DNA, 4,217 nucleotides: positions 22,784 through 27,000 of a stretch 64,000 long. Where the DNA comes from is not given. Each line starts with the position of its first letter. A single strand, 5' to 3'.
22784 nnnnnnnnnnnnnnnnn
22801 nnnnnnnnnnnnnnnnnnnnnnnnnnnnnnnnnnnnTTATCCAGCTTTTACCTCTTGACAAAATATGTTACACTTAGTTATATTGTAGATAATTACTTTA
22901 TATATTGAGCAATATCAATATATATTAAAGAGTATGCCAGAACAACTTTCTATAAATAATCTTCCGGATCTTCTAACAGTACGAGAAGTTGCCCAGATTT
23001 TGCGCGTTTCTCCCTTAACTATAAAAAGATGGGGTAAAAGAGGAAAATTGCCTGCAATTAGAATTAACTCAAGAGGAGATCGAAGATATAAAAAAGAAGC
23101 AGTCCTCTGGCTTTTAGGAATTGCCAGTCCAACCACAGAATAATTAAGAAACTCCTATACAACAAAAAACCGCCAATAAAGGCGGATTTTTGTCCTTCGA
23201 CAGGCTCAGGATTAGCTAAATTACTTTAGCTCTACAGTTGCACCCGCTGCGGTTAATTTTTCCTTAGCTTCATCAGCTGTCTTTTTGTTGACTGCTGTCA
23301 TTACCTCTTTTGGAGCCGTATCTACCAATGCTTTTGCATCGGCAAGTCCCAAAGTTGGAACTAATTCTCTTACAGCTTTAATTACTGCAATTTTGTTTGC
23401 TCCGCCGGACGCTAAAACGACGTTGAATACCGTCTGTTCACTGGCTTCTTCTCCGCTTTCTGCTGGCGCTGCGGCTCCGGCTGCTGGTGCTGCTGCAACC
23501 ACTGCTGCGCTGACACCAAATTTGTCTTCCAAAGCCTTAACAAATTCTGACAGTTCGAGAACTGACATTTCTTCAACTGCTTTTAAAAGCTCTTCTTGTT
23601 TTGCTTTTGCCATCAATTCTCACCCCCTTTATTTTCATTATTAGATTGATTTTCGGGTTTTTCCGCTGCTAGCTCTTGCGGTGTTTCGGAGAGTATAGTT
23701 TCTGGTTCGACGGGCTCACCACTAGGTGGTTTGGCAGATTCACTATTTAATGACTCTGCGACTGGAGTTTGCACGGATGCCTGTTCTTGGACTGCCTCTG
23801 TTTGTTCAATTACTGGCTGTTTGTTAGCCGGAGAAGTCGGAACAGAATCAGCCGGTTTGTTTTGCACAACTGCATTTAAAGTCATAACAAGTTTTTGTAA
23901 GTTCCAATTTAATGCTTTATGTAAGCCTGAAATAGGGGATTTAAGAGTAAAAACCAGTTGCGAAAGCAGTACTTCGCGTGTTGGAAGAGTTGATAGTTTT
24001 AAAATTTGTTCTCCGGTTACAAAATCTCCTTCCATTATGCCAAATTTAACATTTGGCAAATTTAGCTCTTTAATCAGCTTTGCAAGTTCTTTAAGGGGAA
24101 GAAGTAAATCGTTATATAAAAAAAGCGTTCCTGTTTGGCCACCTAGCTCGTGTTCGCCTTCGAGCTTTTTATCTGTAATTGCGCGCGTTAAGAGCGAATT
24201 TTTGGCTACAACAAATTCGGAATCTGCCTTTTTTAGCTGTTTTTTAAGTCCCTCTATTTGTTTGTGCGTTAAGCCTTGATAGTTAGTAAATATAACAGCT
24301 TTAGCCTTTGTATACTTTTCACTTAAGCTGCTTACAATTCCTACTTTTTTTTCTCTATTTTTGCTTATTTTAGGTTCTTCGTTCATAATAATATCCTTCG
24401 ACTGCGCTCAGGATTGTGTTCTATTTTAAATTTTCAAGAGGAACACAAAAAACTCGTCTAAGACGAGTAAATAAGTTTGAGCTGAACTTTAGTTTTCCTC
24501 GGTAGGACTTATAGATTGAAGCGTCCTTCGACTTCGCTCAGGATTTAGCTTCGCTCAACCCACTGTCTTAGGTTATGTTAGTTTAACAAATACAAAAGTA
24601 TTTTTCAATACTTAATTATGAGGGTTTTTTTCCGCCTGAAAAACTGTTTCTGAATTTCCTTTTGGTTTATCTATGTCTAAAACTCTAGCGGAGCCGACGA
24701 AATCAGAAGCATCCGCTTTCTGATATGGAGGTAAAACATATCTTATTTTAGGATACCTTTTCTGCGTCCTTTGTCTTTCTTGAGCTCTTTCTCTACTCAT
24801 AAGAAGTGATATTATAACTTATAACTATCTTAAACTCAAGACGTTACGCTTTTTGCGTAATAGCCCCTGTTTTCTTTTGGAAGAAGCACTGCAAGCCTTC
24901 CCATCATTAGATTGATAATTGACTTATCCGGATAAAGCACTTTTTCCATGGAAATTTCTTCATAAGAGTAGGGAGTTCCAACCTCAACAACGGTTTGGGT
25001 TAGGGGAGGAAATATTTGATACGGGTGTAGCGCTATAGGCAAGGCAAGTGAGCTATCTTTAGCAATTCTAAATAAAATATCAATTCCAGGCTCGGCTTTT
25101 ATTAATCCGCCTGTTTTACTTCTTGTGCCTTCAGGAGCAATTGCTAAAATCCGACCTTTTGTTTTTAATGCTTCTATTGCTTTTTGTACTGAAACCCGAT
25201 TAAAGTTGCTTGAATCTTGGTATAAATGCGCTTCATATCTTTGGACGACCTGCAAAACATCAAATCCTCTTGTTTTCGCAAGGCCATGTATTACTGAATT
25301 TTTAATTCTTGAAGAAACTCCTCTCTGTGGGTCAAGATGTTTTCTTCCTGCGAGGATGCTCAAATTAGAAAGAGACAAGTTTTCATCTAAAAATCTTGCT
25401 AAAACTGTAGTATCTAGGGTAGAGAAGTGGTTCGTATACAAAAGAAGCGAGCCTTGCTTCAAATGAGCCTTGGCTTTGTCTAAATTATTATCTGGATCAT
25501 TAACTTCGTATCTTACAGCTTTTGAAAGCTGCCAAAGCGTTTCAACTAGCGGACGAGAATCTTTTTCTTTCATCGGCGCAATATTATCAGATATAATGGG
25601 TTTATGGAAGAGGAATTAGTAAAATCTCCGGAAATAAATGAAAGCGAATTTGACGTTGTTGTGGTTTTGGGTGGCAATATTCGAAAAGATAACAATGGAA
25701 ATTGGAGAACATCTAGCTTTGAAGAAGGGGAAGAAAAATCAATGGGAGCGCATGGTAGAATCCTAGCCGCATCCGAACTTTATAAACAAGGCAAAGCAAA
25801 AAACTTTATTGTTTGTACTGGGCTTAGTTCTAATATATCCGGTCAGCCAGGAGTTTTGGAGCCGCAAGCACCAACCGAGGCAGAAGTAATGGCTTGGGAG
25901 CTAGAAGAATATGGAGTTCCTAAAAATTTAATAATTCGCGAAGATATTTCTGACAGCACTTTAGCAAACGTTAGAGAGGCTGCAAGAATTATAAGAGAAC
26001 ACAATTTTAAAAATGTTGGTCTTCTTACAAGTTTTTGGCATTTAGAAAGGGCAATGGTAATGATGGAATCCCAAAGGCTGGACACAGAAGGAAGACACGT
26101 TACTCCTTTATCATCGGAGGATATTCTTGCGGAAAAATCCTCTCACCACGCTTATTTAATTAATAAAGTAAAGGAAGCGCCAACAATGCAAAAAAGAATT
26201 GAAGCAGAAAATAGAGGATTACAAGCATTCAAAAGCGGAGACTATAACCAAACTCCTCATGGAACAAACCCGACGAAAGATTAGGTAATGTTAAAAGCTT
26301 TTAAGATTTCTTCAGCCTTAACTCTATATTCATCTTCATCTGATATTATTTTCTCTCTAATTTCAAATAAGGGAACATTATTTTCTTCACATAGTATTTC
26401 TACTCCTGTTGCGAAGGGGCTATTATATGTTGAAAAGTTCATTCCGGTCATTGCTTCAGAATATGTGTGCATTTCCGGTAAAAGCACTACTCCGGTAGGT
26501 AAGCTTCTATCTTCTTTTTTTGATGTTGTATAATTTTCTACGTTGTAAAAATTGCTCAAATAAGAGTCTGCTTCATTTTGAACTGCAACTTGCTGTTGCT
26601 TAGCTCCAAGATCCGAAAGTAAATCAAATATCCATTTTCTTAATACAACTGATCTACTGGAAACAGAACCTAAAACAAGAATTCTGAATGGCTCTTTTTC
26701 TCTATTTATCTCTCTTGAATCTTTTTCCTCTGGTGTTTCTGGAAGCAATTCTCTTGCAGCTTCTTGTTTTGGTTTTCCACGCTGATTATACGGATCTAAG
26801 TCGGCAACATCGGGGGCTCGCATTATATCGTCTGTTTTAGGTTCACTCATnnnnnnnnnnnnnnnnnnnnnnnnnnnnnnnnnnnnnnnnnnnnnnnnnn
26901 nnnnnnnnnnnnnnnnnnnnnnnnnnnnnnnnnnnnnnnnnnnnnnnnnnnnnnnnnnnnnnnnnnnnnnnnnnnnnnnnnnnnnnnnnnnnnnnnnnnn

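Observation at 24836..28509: Family pair plus accessory genes inserted inside the conserved secE-nusG-rplKA-rplJL cluster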

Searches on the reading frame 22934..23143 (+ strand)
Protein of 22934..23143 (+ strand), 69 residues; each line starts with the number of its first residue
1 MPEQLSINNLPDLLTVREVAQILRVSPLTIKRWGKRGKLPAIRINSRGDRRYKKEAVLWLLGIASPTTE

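Call 23: search_protein_families(library=pfam, proteins=[window:22934-23143:+], max_evalue=0.01)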
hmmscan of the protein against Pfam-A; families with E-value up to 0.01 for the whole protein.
window:22934-23143:+ (69 aa): 4 families
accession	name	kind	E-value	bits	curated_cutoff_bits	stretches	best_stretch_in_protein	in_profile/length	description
PF12728.13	HTH_17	-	7.5e-11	42.6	27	1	13-57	1-43/51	Helix-turn-helix domain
PF13411.12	MerR_1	-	2.4e-10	40.8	21.6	1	15-63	2-49/69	MerR HTH family regulatory protein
PF00376.29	MerR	-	9.8e-08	32.1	28.2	1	15-52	1-38/38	MerR family regulatory protein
PF13542.12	HTH_Tnp_ISL3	-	0.0048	16.8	27.4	1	13-33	27-46/51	Helix-turn-helix domain of transposase family ISL3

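Call 34: find_related_loci(query=window:22934-23143:+, collection=metagenome_contigs, flank=10000)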
Query window:22934-23143:+ (69 aa) in metagenome_contigs; peptide patterns used: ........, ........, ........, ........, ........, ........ (x = any residue, [..] = any of these).
600 stretches matched a pattern (row limit reached: there are more); 488 encode a relative of the query (tblastn E <= 1e-3); the best 80 are kept; 80 distinct loci.
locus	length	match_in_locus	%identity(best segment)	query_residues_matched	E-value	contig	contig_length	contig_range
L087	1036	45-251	90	1-69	2e-38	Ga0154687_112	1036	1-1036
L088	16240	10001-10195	94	1-65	2e-36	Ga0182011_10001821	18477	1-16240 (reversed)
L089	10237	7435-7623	90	3-65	5e-36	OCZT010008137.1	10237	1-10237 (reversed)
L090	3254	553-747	88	1-65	2e-35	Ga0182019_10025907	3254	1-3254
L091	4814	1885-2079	91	3-67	1e-35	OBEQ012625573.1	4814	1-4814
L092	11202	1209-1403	91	1-65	2e-35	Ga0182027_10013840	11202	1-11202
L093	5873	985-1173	95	3-65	2e-35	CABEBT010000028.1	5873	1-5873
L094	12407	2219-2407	92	3-65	6e-35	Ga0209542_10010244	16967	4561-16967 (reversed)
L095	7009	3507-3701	92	3-67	3e-35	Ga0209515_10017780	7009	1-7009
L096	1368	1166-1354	94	3-65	3e-35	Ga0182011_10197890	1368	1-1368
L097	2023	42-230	94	3-65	7e-35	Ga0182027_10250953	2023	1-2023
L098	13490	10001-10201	85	1-67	1e-34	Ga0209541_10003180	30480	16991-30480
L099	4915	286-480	88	3-67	1e-34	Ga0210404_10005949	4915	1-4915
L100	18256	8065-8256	94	1-63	9e-35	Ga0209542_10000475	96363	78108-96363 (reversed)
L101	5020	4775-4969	88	4-69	1e-34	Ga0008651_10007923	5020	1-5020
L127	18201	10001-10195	88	3-67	3e-34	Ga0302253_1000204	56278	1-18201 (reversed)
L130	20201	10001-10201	85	3-69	4e-34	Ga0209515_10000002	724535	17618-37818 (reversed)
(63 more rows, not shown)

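Call 43: search_protein_families(library=pfam, proteins=[L088:4228-5061:+, L088:6548-8044:-, L088:8135-8653:-, L089:4793-6115:-, L127:5004-5939:+, L127:5993-6589:+, L127:7482-8006:+, L130:602-3448:+, L130:3518-4969:+, L130:5112-7058:+], max_evalue=0.001)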
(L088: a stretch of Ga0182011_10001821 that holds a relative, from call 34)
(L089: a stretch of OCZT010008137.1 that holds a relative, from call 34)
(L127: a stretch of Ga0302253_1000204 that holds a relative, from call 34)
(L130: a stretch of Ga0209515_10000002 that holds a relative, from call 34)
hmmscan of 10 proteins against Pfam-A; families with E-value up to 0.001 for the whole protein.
L088:4228-5061:+ (277 aa): 0 families

L088:6548-8044:- (498 aa): 2 families
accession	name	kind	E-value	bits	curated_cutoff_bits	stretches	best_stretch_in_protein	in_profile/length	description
PF00149.33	Metallophos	-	9e-05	23.4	21.5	0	189-380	38-189/191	Calcineurin-like phosphoesterase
PF12850.12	Metallophos_2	-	0.00019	21.9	27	0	72-119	4-49/154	Calcineurin-like phosphoesterase superfamily domain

L088:8135-8653:- (172 aa): 0 families

L089:4793-6115:- (440 aa): 6 families
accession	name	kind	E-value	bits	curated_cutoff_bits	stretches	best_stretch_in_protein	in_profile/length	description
PF00534.26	Glycos_transf_1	-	2.8e-34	118.5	26.4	1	225-390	7-171/172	Glycosyl transferases group 1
PF13692.12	Glyco_trans_1_4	-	1.2e-26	94.1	27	1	234-374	2-140/142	Glycosyl transferases group 1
PF13439.12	Glyco_transf_4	-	5.1e-12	46.6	28.5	1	29-218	2-170/170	Glycosyltransferase Family 4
PF13524.12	Glyco_trans_1_2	-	5.1e-10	39.9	25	1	257-403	5-140/144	Glycosyl transferase-like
PF20706.3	GT4-conflict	-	3.4e-07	30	26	1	225-402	193-382/385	Family 4 Glycosyltransferase in conflict systems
PF13579.12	Glyco_trans_4_4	-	0.00029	21.7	29.7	1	29-139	1-102/158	Glycosyl transferase 4-like domain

L127:5004-5939:+ (311 aa): 1 family
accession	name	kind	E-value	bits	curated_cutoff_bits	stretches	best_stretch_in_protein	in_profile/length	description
PF00293.34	NUDIX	-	4.6e-06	27.1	21.1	1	94-233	6-121/134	NUDIX domain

L127:5993-6589:+ (198 aa): 0 families

L127:7482-8006:+ (174 aa): 0 families

L130:602-3448:+ (948 aa): 2 families
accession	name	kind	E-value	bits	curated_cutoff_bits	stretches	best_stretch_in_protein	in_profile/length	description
PF10412.15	TrwB_AAD_bind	-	1.1e-09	38.1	20.5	1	332-626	11-287/387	Type IV secretion-system coupling protein DNA-binding domain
PF01935.23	DUF87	-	1e-08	36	23.2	1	332-549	19-203/220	Helicase HerA, central domain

L130:3518-4969:+ (483 aa): 0 families

L130:5112-7058:+ (648 aa): 0 families

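Call 65: search_protein_families(library=ncbifam, proteins=[window:22934-23143:+], max_evalue=0.001)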
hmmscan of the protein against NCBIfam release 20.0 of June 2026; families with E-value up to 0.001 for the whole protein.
window:22934-23143:+ (69 aa): 4 families
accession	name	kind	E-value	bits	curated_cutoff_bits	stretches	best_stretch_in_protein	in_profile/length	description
NF033787.1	HTH_BldC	subfamily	4.8e-12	45.5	77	1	13-61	2-49/49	BldC family transcriptional regulator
TIGR01764.1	excise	domain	2.2e-08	34.3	28.8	1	13-57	1-43/49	excisionase family DNA-binding protein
NF033518.0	transpos_IS607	equivalog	7.1e-05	22.4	110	1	18-66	2-49/187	IS607 family transposase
NF047737.1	antiphage_MADS1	equivalog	0.00011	22.4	80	1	12-55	2-43/49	methylation-associated defense system helix-turn-helix domain-containing protein MAD1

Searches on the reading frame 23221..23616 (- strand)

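Call 5: search_protein_families(library=pfam, proteins=[window:23221-23616:-], max_evalue=0.01)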
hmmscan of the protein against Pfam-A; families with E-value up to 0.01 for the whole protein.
window:23221-23616:- (131 aa): 2 families
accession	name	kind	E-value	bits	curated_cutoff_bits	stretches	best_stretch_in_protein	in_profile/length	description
PF00542.24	Ribosomal_L12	-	6.9e-24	84.4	25.9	1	64-131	1-67/67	Ribosomal protein L7/L12 C-terminal domain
PF16320.10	Ribosomal_L12_N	-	4.4e-17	62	25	1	6-51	1-46/48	Ribosomal protein L7/L12 dimerisation domain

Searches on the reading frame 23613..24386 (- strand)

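Call 5: search_protein_families(library=pfam, proteins=[window:23613-24386:-], max_evalue=0.01)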
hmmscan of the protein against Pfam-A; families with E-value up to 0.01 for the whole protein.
window:23613-24386:- (257 aa): 1 family
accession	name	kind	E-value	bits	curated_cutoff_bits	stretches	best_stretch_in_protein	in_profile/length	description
PF00466.25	Ribosomal_L10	-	4.2e-19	68.9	22.8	1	9-103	1-97/100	Ribosomal protein L10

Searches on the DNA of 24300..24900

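Call 32: search_rna_families(source=window, start=24300, end=24900, threshold=evalue, max_evalue=0.01, show_alignments=1)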
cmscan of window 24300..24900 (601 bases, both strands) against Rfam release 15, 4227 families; matches with E-value up to 0.01: 1.
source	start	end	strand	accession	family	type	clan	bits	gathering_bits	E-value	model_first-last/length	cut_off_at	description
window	24437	24590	-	RF00557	L10_leader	Cis-reg; leader;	-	43.1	44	1.2e-05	1-138/138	no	Ribosomal protein L10 leader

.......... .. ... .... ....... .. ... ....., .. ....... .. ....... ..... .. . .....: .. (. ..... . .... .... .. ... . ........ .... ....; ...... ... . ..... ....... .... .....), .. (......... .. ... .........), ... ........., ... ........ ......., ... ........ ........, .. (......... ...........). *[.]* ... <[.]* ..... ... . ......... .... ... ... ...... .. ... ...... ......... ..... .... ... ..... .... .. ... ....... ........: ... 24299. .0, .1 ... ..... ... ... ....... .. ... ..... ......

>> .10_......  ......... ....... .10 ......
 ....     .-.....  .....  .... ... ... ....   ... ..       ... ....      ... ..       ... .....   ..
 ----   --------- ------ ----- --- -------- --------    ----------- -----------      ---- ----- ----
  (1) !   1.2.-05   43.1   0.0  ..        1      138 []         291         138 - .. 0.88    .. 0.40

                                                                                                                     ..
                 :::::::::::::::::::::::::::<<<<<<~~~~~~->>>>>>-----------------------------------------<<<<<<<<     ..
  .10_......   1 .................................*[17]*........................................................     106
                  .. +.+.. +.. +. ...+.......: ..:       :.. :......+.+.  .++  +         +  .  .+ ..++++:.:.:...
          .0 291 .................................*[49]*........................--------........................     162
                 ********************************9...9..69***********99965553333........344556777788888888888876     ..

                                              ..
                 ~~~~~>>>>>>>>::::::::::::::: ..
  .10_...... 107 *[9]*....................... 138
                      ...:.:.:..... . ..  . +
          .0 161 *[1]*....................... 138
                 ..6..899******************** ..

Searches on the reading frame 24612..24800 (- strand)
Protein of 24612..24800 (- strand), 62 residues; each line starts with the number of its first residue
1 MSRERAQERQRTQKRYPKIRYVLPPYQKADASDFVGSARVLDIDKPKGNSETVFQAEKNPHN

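Call 5: search_protein_families(library=pfam, proteins=[window:24612-24800:-], max_evalue=0.01)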
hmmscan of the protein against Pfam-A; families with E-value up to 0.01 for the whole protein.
window:24612-24800:- (62 aa): 0 families

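Call 65: search_protein_families(library=ncbifam, proteins=[window:24612-24800:-], max_evalue=0.001)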
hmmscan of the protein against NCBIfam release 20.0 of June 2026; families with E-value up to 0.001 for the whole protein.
window:24612-24800:- (62 aa): 0 families

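Call 82: search_protein_families(library=padloc, proteins=[window:24612-24800:-], max_evalue=0.01)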
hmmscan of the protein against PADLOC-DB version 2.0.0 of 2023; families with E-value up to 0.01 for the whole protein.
window:24612-24800:- (62 aa): 0 families

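Call 83: search_protein_families(library=phrogs, proteins=[window:24612-24800:-], max_evalue=0.01)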
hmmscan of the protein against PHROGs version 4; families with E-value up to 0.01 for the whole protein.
window:24612-24800:- (62 aa): 0 families

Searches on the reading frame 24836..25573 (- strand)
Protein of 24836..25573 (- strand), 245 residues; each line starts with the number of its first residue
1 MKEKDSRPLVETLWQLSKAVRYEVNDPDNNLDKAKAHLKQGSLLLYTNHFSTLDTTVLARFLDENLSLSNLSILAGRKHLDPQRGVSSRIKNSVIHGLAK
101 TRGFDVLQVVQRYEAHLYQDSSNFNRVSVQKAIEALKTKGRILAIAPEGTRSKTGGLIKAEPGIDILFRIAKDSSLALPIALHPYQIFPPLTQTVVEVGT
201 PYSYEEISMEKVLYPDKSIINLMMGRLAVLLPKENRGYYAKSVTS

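Call 5: search_protein_families(library=pfam, proteins=[window:24836-25573:-], max_evalue=0.01)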
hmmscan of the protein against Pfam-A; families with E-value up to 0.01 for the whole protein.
window:24836-25573:- (245 aa): 1 family
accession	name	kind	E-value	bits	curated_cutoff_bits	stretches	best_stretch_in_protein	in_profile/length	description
PF01553.26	Acyltransferase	-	5e-07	30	23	1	38-167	10-118/132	Acyltransferase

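Call 65: search_protein_families(library=ncbifam, proteins=[window:24836-25573:-], max_evalue=0.001)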
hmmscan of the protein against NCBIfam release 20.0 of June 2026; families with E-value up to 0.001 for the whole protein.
window:24836-25573:- (245 aa): 1 family
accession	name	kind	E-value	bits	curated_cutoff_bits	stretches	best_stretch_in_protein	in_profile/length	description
TIGR00530.1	AGP_acyltrn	subfamily_domain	0.00021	21.1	102.95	0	127-163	76-112/130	1-acylglycerol-3-phosphate O-acyltransferase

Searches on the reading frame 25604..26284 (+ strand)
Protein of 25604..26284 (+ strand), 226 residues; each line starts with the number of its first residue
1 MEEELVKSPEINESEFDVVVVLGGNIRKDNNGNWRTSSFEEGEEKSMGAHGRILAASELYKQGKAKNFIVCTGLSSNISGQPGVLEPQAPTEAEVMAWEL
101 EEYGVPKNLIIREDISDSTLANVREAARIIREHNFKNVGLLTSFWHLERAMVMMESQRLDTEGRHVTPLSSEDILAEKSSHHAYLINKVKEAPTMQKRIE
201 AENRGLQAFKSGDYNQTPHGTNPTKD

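Call 5: search_protein_families(library=pfam, proteins=[window:25604-26284:+], max_evalue=0.01)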
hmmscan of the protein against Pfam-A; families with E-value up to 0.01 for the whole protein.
window:25604-26284:+ (226 aa): 1 family
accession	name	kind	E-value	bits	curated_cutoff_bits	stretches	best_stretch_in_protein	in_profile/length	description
PF02698.23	DUF218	-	1.5e-20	73.9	27.6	1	17-166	1-105/133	DUF218 domain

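Call 65: search_protein_families(library=ncbifam, proteins=[window:25604-26284:+], max_evalue=0.001)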
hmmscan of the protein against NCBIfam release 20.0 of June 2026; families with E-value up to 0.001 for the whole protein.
window:25604-26284:+ (226 aa): 1 family
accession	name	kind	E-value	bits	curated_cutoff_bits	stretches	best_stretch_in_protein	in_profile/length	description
NF007794.0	PRK10494.1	equivalog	0.00028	20.4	205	1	88-160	134-203/259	envelope biogenesis factor ElyC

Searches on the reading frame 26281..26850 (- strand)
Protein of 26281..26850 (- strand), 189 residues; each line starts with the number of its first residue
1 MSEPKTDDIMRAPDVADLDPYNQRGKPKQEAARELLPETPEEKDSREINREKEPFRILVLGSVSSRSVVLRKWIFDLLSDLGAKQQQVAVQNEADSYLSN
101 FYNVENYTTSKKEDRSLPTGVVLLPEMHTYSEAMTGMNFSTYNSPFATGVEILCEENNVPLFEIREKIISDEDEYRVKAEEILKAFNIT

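Call 5: search_protein_families(library=pfam, proteins=[window:26281-26850:-], max_evalue=0.01)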
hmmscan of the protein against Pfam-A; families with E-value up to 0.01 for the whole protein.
window:26281-26850:- (189 aa): 0 families

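Call 82: search_protein_families(library=padloc, proteins=[window:26281-26850:-], max_evalue=0.01)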
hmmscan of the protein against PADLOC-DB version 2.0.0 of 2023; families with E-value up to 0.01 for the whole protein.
window:26281-26850:- (189 aa): 0 families

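Call 83: search_protein_families(library=phrogs, proteins=[window:26281-26850:-], max_evalue=0.01)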
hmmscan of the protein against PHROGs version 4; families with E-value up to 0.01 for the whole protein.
window:26281-26850:- (189 aa): 0 families
